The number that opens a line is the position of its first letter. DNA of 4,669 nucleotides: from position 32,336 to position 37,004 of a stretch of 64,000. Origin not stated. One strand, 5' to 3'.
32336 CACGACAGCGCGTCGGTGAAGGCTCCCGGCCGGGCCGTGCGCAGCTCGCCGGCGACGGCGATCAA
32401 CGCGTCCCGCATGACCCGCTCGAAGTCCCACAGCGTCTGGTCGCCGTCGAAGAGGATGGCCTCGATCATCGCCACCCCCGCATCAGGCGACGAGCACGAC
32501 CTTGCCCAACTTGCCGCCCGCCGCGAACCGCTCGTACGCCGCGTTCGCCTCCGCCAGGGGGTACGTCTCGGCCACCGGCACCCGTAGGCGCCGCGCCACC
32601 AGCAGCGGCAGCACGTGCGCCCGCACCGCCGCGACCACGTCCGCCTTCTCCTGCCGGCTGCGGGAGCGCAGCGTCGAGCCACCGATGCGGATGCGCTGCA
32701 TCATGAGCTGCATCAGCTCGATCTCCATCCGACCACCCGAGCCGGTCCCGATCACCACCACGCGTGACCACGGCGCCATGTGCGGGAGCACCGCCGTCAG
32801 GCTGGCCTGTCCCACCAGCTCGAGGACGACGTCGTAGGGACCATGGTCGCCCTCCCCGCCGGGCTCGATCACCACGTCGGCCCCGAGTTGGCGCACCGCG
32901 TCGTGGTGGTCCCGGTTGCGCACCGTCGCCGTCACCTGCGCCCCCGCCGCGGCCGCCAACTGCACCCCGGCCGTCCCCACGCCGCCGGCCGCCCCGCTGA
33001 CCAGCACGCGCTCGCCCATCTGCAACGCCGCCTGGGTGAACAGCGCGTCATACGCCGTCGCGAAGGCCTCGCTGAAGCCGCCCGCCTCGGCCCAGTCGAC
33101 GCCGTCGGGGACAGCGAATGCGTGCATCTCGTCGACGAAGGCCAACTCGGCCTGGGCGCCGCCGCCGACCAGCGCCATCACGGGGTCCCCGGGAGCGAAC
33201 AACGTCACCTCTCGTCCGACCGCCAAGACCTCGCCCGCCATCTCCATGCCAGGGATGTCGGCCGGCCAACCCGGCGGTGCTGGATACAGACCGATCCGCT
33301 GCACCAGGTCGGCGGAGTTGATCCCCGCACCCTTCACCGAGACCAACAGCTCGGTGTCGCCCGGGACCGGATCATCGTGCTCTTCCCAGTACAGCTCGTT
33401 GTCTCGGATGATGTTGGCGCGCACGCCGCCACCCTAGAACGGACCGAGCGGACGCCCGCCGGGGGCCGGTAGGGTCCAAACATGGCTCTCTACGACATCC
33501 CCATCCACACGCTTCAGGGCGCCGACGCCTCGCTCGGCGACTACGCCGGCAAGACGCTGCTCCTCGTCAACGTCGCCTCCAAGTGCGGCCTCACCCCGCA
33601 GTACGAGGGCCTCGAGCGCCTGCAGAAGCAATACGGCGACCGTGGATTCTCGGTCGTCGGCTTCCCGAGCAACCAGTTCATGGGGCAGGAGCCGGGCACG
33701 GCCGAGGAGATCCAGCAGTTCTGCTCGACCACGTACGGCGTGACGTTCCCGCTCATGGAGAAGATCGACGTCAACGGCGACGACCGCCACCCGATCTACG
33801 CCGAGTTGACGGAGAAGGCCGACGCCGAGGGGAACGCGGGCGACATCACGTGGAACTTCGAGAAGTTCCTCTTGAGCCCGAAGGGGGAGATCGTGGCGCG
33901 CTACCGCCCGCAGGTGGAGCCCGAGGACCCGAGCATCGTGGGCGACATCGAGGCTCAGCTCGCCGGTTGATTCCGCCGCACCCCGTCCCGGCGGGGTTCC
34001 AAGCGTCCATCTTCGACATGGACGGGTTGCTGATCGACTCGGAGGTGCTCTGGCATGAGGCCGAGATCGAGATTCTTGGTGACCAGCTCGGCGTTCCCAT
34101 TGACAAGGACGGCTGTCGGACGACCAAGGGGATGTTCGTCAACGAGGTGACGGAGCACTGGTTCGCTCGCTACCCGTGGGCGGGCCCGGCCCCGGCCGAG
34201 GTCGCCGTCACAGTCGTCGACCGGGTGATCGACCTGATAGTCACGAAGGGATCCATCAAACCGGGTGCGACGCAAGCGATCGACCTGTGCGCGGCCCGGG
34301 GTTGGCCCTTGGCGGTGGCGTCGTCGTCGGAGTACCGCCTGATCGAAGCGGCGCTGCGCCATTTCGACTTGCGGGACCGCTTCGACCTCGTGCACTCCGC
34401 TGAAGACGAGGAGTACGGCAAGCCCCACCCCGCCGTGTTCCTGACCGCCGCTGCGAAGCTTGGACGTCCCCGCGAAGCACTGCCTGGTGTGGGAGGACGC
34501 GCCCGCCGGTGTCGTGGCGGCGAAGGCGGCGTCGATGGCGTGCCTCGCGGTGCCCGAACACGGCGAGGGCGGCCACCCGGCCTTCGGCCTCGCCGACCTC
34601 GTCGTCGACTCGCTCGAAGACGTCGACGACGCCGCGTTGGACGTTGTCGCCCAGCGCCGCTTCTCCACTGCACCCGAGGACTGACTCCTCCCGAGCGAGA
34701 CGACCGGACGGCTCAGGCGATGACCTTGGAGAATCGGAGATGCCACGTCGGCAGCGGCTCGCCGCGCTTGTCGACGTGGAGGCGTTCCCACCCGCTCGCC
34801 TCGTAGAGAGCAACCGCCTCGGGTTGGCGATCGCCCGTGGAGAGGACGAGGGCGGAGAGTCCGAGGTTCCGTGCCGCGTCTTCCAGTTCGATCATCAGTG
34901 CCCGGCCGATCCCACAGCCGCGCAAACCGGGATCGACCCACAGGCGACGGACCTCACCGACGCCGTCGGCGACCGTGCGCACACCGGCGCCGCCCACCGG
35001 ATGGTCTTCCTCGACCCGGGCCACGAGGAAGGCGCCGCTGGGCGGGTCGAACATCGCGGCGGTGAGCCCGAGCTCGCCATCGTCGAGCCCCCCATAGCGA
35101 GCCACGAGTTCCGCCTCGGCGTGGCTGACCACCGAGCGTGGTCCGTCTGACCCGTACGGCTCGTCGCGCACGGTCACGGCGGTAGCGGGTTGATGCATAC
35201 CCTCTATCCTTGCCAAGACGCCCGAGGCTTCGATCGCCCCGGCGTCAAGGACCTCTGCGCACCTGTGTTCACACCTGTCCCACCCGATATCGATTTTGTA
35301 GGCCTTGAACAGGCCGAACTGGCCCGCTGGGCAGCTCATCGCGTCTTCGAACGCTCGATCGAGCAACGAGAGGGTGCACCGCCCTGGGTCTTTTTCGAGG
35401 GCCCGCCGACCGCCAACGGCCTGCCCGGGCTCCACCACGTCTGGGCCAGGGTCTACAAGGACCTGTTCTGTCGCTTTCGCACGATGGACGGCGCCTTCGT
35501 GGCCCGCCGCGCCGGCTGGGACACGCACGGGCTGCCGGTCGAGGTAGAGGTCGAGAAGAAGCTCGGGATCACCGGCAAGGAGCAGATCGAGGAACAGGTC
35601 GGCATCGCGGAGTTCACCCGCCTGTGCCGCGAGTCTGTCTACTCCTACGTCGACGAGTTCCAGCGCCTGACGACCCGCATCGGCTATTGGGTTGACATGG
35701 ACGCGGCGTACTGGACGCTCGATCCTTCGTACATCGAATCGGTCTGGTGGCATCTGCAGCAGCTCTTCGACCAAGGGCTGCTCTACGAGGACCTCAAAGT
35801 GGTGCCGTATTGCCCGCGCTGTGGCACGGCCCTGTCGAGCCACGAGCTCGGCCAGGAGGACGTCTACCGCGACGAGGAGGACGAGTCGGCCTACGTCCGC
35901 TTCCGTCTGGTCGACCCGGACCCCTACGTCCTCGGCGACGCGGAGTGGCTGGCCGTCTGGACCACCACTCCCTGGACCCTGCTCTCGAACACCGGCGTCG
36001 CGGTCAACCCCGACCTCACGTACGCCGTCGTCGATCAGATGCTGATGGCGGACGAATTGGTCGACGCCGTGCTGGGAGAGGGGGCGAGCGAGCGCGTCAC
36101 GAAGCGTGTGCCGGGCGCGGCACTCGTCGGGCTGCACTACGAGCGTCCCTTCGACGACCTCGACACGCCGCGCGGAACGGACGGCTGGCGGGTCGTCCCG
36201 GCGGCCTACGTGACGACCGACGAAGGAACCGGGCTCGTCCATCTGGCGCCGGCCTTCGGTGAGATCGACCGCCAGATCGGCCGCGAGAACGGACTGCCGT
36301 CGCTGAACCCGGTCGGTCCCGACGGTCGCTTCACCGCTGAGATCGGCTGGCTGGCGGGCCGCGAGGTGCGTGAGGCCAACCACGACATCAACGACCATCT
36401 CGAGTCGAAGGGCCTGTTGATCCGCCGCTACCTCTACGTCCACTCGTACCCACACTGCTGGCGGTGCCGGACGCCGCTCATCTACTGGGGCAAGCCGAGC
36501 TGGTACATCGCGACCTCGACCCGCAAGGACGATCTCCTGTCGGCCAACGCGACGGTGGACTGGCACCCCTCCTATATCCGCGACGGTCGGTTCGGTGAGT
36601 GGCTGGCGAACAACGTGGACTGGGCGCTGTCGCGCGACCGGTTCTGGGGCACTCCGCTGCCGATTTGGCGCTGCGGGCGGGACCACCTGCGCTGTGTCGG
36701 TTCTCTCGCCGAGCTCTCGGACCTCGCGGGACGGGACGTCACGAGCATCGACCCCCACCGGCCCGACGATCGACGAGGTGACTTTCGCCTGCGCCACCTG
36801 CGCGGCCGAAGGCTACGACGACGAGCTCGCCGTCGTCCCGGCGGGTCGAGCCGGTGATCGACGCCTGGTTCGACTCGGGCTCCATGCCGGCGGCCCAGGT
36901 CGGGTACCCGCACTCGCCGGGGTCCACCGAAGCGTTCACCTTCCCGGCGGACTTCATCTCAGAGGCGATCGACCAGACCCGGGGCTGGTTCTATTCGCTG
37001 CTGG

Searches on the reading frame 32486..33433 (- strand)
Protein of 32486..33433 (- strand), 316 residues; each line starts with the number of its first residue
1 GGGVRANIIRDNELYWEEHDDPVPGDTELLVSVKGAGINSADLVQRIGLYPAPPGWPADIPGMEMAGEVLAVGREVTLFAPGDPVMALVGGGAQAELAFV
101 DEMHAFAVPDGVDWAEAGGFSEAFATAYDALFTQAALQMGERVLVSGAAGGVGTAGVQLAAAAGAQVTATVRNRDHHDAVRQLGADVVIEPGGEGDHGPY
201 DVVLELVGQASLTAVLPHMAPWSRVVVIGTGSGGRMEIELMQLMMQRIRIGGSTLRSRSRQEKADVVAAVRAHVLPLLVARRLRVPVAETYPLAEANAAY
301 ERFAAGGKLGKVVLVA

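Call 82: search_protein_families(library=pfam, proteins=[window:32486-33433:-], max_evalue=0.0001)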
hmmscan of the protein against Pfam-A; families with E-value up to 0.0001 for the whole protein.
window:32486-33433:- (316 aa): 3 families
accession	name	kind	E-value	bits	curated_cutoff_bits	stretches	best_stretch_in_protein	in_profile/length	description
PF00107.32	ADH_zinc_N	-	6.7e-19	68.6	31.8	1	151-262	1-119/129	Zinc-binding dehydrogenase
PF13602.12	ADH_zinc_N_2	-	4.3e-14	54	27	1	183-314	1-134/134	Zinc-binding dehydrogenase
PF08240.17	ADH_N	-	2.5e-12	47.4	23.5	1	25-110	1-104/104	Alcohol dehydrogenase GroES-like domain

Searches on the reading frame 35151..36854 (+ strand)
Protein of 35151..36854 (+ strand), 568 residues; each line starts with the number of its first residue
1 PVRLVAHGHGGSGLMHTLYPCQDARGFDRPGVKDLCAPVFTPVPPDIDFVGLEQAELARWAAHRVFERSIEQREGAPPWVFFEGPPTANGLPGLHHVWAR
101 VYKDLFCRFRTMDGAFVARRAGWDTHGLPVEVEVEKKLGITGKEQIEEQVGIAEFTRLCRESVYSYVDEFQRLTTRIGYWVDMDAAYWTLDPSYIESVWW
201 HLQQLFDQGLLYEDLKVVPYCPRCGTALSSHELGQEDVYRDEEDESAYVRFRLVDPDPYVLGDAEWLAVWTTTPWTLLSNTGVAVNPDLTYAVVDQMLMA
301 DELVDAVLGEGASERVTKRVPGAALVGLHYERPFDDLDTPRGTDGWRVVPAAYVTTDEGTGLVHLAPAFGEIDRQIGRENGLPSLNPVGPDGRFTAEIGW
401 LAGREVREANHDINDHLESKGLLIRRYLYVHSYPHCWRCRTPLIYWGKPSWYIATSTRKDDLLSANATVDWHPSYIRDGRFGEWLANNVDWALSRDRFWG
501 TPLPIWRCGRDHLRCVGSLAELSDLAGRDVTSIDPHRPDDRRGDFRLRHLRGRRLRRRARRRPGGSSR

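Call 79: search_protein_families(library=pfam, proteins=[window:35151-36854:+], max_evalue=0.00001)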
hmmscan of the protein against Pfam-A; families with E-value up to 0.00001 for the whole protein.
window:35151-36854:+ (568 aa): 2 families
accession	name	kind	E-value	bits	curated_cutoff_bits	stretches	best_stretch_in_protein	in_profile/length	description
PF00133.28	tRNA-synt_1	-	1.2e-66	225.6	22.7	1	57-518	3-259/414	tRNA synthetases class I (I, L, M and V)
PF09334.17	tRNA-synt_1g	-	6e-06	25.7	20.1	0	88-225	10-143/391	tRNA synthetases class I (M)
